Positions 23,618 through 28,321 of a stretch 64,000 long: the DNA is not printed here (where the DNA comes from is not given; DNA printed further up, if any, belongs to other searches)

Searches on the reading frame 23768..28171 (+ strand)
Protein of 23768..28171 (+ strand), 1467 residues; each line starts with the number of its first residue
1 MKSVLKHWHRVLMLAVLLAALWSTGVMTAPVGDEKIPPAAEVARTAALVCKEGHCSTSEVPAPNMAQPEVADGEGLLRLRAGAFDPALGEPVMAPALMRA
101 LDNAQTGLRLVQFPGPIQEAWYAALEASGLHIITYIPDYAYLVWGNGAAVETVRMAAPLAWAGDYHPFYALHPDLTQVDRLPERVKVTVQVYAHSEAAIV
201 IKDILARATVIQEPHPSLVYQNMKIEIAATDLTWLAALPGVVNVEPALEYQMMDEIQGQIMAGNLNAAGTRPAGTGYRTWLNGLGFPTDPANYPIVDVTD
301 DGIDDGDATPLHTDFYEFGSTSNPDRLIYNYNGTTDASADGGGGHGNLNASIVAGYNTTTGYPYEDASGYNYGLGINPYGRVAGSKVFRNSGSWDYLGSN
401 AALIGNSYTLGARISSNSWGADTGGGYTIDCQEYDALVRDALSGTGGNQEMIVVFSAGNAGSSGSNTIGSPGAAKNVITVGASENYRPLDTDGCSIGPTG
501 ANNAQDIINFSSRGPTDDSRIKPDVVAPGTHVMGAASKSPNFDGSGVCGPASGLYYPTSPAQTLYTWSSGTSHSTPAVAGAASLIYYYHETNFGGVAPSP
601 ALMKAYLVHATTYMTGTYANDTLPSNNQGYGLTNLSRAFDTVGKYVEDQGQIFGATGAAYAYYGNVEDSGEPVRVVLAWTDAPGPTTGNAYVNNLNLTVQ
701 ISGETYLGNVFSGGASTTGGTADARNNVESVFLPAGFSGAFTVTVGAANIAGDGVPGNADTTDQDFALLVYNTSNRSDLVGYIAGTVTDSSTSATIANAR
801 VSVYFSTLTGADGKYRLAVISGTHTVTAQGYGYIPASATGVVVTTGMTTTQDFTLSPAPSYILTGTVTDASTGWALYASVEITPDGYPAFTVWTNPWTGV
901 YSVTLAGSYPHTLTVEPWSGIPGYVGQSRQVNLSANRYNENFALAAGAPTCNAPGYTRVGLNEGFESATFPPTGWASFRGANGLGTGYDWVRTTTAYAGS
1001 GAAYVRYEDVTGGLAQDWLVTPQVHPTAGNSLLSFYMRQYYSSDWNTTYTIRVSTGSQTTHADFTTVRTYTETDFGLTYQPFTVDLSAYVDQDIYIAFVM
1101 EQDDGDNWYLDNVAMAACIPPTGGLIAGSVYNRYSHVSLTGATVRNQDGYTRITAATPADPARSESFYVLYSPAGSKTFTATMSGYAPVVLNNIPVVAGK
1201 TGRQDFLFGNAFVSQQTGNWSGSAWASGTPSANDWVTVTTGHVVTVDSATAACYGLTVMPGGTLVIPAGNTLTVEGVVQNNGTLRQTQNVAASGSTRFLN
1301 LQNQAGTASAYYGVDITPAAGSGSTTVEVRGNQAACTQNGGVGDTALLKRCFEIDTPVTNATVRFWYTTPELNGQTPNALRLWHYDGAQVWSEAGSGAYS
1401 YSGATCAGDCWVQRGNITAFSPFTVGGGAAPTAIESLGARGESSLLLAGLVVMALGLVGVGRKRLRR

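Call 69: search_protein_families(library=pfam, proteins=[window:23768-28171:+], max_evalue=0.0001)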
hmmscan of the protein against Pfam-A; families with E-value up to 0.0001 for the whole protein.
window:23768-28171:+ (1467 aa): 3 families
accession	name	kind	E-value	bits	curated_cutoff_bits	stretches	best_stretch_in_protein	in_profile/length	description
PF00082.27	Peptidase_S8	-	3.4e-38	132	21.8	1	293-631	3-288/288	Subtilase family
PF13620.12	CarboxypepD_reg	-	2.2e-15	57.2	32.3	1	783-856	2-82/82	Carboxypeptidase regulatory-like domain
PF13715.12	CarbopepD_reg_2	-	4.4e-07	30.3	32.2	1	783-856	1-77/88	CarboxypepD_reg-like domain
